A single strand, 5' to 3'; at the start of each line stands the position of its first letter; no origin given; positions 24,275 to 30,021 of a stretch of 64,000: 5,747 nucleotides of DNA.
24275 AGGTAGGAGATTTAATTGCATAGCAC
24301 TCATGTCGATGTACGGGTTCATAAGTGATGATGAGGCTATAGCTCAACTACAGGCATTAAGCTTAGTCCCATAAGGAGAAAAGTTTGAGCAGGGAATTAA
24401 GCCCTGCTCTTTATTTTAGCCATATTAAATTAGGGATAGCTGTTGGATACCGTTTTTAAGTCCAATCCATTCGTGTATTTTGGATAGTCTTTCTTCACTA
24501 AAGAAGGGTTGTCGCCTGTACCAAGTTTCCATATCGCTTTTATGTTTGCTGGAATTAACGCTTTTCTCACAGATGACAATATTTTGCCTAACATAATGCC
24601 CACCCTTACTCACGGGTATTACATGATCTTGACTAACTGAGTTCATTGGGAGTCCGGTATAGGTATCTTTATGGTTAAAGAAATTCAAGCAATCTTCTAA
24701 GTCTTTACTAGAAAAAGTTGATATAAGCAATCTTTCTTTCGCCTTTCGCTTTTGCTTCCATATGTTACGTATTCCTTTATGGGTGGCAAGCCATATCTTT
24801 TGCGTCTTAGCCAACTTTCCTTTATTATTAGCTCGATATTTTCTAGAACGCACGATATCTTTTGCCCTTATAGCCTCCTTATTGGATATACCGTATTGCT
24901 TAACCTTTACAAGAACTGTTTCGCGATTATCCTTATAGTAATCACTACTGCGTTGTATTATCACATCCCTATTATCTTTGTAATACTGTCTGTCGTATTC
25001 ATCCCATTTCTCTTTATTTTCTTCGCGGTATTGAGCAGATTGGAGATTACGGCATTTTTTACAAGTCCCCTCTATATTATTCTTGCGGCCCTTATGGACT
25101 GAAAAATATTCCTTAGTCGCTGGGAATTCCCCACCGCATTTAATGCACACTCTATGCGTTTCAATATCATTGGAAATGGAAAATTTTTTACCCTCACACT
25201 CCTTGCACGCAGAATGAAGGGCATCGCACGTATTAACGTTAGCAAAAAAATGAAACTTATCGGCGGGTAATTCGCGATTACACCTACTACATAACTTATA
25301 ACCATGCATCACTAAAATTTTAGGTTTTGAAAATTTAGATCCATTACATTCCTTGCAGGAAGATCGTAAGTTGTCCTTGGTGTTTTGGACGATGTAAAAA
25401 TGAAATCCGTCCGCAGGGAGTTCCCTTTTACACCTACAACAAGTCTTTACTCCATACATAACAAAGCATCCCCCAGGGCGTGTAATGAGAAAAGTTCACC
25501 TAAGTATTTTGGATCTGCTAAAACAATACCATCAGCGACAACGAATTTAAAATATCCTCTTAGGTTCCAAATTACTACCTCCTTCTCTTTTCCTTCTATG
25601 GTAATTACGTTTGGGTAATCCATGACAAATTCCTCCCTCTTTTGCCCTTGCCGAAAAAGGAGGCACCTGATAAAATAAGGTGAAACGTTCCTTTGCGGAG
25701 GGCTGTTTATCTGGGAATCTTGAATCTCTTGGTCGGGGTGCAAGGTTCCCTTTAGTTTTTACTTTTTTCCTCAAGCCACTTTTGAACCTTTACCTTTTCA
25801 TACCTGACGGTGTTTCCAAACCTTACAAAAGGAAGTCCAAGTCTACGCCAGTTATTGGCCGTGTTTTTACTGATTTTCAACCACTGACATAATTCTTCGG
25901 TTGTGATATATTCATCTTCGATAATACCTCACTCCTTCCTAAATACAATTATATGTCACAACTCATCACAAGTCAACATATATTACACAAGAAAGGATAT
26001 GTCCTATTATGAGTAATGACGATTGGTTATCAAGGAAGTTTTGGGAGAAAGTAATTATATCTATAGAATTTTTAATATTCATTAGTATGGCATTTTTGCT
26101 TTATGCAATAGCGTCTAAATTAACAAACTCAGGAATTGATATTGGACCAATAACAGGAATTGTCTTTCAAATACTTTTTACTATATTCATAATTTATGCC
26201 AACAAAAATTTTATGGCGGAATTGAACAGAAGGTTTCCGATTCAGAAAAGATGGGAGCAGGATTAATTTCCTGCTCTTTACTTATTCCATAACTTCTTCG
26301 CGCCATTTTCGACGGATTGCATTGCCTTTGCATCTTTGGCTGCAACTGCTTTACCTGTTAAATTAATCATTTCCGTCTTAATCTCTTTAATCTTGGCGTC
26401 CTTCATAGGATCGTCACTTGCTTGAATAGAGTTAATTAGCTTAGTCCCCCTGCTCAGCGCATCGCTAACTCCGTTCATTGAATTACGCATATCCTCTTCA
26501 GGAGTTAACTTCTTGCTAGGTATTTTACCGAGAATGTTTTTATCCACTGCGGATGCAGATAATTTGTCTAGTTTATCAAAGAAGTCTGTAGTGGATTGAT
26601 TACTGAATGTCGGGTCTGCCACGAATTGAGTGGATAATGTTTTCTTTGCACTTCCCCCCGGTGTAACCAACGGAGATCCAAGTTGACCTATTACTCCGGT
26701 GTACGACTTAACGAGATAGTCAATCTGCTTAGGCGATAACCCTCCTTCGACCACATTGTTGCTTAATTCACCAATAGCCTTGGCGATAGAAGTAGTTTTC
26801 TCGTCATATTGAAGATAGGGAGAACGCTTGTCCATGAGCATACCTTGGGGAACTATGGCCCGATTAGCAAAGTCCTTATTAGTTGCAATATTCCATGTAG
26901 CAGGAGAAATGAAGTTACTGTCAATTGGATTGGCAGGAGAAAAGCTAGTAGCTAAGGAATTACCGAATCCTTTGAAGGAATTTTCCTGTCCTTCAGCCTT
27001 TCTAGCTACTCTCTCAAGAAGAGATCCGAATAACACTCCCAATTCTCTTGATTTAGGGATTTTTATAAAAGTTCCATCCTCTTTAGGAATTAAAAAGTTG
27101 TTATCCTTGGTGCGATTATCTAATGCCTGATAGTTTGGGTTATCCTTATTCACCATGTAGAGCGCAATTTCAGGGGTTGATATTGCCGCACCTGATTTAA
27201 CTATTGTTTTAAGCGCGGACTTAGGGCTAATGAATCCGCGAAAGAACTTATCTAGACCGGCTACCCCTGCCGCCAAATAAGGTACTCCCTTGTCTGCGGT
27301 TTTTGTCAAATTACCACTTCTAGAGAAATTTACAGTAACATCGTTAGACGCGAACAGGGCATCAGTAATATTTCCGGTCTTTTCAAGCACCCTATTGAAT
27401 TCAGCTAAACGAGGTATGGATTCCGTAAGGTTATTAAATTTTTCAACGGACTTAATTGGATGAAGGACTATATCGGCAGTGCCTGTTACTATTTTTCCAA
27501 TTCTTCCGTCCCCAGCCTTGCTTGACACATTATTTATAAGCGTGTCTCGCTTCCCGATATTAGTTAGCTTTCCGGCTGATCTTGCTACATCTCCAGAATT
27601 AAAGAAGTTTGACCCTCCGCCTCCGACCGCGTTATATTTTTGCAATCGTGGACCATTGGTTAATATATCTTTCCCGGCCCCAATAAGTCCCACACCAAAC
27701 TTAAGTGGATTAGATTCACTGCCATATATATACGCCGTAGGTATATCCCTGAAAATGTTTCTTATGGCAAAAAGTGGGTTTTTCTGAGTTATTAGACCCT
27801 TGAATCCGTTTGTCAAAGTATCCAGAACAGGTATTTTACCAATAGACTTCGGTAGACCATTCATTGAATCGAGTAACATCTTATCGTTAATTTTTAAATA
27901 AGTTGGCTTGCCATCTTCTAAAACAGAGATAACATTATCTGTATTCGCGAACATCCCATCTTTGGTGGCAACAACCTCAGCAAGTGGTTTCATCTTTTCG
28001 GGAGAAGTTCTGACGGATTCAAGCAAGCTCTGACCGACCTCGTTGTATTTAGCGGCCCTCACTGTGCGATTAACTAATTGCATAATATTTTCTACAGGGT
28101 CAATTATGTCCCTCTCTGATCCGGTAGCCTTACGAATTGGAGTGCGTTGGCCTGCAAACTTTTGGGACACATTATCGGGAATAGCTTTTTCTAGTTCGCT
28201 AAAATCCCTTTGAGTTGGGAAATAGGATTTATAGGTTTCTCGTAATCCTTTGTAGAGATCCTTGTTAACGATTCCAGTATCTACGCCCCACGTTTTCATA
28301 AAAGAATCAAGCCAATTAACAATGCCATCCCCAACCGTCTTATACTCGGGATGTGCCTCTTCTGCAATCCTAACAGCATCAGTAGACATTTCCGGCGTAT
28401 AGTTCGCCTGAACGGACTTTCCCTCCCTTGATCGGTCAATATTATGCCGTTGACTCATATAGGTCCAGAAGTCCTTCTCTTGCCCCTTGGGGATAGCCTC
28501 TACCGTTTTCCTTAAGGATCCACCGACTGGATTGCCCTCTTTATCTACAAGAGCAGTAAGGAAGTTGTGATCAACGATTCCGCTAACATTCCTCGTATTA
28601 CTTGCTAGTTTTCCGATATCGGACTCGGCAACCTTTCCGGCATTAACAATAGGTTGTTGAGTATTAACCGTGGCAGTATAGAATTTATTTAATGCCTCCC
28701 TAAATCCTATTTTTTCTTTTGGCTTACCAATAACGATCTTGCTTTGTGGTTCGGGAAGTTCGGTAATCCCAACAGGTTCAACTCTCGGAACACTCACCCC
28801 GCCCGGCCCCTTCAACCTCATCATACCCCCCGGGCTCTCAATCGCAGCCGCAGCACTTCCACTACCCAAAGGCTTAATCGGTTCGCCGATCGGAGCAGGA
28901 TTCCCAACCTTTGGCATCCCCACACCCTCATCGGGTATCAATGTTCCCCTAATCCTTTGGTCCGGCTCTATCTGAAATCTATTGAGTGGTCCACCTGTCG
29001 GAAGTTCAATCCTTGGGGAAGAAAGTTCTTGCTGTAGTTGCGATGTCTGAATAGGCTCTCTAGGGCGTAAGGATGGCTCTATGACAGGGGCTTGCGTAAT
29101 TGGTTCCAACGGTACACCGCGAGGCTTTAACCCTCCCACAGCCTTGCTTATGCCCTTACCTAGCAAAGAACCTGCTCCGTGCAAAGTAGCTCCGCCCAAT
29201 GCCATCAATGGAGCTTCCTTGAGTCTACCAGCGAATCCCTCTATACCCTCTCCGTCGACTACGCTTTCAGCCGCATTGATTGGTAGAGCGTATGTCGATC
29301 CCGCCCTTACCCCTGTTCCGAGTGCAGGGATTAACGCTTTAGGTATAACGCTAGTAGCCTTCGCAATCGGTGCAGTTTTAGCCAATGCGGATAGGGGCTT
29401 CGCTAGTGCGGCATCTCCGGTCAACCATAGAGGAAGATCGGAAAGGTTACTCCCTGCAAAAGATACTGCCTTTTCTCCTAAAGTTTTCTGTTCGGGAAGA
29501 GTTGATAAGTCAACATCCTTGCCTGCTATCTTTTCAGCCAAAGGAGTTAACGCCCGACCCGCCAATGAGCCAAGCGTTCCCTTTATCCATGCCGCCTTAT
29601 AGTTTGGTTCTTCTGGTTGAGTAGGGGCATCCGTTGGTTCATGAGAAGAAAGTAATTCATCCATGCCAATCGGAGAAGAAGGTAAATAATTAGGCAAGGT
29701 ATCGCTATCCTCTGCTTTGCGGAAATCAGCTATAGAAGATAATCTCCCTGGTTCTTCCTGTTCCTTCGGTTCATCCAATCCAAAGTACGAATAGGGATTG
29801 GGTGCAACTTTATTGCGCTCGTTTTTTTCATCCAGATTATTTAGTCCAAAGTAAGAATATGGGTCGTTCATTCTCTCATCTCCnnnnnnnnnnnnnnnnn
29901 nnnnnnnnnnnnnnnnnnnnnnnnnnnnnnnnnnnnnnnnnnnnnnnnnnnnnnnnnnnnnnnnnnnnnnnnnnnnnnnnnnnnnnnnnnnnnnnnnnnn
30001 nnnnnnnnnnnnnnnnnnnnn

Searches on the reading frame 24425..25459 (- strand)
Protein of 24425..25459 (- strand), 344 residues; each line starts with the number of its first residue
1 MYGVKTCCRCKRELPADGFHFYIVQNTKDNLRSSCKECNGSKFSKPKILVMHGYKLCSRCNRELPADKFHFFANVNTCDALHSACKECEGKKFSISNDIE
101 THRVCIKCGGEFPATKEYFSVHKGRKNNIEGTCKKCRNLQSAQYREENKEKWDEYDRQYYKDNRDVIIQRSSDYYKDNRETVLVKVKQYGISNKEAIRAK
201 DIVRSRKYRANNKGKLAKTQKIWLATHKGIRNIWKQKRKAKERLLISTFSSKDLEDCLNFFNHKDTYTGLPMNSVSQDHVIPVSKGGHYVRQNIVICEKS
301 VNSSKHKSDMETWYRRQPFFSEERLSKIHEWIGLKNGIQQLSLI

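Call 43: search_protein_families(library=phrogs, proteins=[window:24425-25459:-], max_evalue=0.00001)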
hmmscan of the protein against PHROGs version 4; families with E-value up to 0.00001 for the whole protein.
window:24425-25459:- (344 aa): 7 families
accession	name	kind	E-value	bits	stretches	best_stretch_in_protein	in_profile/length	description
phrog_1035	-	DNA, RNA and nucleotide metabolism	6.3e-30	105.9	2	204-331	99-240/271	endonuclease VII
phrog_2340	-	DNA, RNA and nucleotide metabolism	3.5e-13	51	1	101-228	7-117/171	endonuclease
phrog_2214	-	DNA, RNA and nucleotide metabolism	1.4e-12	48.5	1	254-332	184-263/429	HNH endonuclease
phrog_3273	-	unknown function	6.1e-12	46.5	0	95-149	15-69/75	-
phrog_5558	-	moron, auxiliary metabolic gene and host takeover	5.7e-10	40.6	1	4-92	8-101/130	Lar-like restriction alleviation protein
phrog_2255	-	DNA, RNA and nucleotide metabolism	3.6e-08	34.1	0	100-162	51-99/211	HNH endonuclease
phrog_2633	-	DNA, RNA and nucleotide metabolism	2.7e-06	28.6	0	97-155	8-58/142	endonuclease VII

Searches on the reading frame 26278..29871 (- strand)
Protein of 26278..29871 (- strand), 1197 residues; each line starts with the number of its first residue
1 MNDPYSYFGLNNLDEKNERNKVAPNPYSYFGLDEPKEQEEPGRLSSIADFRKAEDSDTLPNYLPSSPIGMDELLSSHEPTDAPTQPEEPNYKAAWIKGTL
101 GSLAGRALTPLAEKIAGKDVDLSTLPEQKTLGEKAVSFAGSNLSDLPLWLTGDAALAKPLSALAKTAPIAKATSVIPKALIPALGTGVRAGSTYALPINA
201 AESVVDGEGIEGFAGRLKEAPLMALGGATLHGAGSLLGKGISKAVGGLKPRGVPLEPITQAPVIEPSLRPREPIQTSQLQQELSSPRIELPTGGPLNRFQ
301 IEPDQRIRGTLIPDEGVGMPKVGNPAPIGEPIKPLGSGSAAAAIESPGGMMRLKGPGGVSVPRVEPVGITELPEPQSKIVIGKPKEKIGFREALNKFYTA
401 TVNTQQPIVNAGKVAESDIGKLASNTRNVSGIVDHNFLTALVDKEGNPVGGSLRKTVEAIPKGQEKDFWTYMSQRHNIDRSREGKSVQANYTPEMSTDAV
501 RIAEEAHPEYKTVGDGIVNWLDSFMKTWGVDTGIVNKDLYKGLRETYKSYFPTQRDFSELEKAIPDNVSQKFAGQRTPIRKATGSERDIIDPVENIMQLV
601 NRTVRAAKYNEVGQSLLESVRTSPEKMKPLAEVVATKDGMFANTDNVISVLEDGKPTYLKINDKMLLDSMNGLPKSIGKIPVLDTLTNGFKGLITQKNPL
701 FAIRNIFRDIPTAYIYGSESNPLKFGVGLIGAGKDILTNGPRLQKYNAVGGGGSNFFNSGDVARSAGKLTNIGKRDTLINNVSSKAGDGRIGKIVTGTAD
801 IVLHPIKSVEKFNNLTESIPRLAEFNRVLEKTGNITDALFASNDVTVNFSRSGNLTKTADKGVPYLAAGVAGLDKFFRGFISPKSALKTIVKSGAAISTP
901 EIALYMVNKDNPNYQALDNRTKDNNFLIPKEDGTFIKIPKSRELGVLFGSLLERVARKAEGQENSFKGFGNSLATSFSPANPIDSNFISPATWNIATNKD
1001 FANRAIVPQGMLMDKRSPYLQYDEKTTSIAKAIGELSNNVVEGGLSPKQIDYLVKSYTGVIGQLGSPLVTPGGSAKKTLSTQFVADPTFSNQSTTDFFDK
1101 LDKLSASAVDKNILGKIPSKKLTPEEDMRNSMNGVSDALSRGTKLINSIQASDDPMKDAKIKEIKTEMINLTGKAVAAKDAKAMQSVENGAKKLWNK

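Call 43: search_protein_families(library=phrogs, proteins=[window:26278-29871:-], max_evalue=0.00001)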
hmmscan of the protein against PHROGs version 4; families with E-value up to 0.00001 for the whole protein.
window:26278-29871:- (1197 aa): 4 families
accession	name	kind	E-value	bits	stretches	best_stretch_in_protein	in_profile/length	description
phrog_9854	-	unknown function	4.2e-38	131.7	1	508-1065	954-1506/1636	-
phrog_14770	-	unknown function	1.5e-22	79.3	2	531-714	2697-2906/3427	-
phrog_18222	-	unknown function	5.6e-15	54.8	1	621-1062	1548-1975/2118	-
phrog_15406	-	other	6.8e-06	24.4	0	834-963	2212-2347/2789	DNA methyltransferase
